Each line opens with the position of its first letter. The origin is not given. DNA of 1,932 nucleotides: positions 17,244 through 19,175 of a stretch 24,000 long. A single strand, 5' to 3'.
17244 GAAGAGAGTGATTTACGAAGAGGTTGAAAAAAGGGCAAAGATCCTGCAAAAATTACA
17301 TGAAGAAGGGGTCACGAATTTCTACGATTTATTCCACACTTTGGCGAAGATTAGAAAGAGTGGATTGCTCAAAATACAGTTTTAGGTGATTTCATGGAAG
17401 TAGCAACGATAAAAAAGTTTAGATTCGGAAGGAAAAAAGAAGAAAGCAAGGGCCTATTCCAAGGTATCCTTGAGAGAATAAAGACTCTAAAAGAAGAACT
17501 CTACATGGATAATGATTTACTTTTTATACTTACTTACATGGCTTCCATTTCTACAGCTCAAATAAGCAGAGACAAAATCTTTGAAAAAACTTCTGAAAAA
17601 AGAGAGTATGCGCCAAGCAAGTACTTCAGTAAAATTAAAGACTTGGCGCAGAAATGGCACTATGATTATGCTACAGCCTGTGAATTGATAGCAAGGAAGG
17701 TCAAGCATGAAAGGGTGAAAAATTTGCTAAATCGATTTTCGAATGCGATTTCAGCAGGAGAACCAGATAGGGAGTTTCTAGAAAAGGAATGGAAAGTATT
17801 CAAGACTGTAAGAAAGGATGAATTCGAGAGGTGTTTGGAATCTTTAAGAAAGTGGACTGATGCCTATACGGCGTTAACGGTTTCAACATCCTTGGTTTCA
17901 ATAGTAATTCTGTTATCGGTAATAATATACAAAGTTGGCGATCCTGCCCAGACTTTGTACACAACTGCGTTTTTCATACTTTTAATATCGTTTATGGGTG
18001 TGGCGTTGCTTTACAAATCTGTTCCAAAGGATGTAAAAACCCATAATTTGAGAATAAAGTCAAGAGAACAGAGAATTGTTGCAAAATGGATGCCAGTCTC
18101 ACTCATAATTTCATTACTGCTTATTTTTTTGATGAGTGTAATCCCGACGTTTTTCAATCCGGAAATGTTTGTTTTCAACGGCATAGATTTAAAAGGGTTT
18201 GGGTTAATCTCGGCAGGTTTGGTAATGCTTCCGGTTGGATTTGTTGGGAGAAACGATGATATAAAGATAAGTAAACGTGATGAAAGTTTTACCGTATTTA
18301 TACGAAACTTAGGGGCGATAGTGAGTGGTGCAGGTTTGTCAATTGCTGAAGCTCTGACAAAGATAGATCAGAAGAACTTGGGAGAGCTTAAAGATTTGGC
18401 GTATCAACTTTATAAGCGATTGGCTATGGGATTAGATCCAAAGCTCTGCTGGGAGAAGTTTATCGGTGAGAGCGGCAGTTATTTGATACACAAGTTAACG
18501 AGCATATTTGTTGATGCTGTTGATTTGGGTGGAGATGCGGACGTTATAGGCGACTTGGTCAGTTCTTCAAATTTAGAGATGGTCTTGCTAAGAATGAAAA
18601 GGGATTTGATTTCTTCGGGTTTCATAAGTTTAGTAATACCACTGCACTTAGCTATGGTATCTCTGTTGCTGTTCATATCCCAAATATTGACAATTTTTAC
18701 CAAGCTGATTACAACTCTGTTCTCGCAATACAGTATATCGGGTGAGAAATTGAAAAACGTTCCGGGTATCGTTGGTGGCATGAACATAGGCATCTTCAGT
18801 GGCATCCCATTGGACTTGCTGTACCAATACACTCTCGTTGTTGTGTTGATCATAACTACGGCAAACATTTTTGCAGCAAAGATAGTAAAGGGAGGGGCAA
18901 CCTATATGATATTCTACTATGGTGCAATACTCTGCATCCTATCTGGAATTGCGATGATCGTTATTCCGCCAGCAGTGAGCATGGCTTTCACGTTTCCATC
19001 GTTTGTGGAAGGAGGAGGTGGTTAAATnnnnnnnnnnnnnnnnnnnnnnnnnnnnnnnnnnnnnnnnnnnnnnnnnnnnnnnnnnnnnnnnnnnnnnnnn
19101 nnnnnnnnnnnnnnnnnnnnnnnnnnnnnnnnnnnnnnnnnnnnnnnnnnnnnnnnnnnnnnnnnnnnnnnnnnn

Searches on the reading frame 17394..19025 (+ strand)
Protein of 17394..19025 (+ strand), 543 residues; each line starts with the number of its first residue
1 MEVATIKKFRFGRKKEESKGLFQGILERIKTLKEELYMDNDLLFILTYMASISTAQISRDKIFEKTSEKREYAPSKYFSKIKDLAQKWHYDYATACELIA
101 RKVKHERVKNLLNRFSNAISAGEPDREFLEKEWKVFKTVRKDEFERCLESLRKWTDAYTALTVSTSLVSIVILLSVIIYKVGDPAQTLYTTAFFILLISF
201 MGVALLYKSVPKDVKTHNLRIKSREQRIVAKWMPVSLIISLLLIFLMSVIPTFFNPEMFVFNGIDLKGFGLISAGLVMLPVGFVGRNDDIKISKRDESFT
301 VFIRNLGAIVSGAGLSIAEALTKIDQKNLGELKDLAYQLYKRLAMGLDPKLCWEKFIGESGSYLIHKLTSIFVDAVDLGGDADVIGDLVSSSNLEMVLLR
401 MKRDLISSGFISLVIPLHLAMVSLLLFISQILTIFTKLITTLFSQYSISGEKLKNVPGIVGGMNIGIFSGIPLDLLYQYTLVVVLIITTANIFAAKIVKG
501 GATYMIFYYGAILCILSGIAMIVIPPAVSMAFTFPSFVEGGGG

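Call 3: search_protein_families(library=pfam, proteins=[window:17394-19025:+], max_evalue=1)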
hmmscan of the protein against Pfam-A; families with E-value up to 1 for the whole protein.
window:17394-19025:+ (543 aa): 4 families
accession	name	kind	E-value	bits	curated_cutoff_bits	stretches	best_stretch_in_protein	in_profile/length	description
PF00482.28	T2SSF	-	5.8e-14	52.6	25.2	2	302-429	1-121/125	Type II secretion system (T2SS), protein F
PF13021.12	DUF3885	-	0.0071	16.9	23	1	12-117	31-133/189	Domain of unknown function (DUF3885)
PF09548.15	Spore_III_AB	-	0.091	13.2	32.5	0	52-173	44-169/170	Stage III sporulation protein AB (spore_III_AB)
PF08625.16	Utp13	-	0.15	12.5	25.9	1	103-172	21-91/140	Utp13 specific WD40 associated domain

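Call 4: search_protein_families(library=ncbifam, proteins=[window:17394-19025:+], max_evalue=1)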
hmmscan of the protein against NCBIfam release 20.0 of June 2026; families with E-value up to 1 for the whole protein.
window:17394-19025:+ (543 aa): 3 families
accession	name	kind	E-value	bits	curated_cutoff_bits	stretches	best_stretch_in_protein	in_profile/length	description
NF004703.2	PRK06041.1-1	equivalog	1.8e-230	765.8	570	1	13-535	11-524/525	archaellar assembly protein ArlJ/FlaJ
NF004705.1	PRK06041.1-3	equivalog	1.6e-84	284.6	400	1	38-530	3-460/465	archaellar assembly protein ArlJ/FlaJ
NF004704.2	PRK06041.1-2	equivalog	2.8e-59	201.3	550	1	33-523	70-545/555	archaellar assembly protein ArlJ/FlaJ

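Call 60: find_related_loci(query=A5, collection=metagenome_contigs, flank=4000)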
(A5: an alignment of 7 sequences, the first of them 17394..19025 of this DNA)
Query A5 (543 aa) in metagenome_contigs; peptide patterns used: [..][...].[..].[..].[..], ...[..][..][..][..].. (x = any residue, [..] = any of these).
245 stretches matched a pattern; 88 encode a relative of the query (tblastn E <= 1e-3); the best 80 are kept; 80 distinct loci.
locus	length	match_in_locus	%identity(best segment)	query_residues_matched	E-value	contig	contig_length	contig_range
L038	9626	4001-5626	75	1-542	0e+0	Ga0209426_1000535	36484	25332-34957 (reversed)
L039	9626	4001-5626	75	1-542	0e+0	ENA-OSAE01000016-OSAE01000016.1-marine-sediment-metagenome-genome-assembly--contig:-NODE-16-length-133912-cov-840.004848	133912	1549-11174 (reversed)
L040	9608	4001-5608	67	7-543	0e+0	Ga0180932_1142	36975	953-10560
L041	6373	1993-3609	69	1-539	0e+0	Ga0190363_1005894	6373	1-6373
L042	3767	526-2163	62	1-543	0e+0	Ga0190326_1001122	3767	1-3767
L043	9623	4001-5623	61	1-539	0e+0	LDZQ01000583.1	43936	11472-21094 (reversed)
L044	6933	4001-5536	64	32-541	0e+0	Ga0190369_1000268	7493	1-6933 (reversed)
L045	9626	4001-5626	60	1-539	0e+0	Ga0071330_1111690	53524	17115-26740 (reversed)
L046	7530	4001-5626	60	1-539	0e+0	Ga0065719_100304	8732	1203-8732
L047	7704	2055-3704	62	1-542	0e+0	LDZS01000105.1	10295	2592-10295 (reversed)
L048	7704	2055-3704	62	1-542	0e+0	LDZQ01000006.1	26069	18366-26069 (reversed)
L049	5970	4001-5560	61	27-539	0e+0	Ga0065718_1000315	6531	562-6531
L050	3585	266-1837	59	14-540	0e+0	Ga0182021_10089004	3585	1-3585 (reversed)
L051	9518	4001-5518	62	26-539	0e+0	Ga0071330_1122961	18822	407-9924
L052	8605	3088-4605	62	26-539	0e+0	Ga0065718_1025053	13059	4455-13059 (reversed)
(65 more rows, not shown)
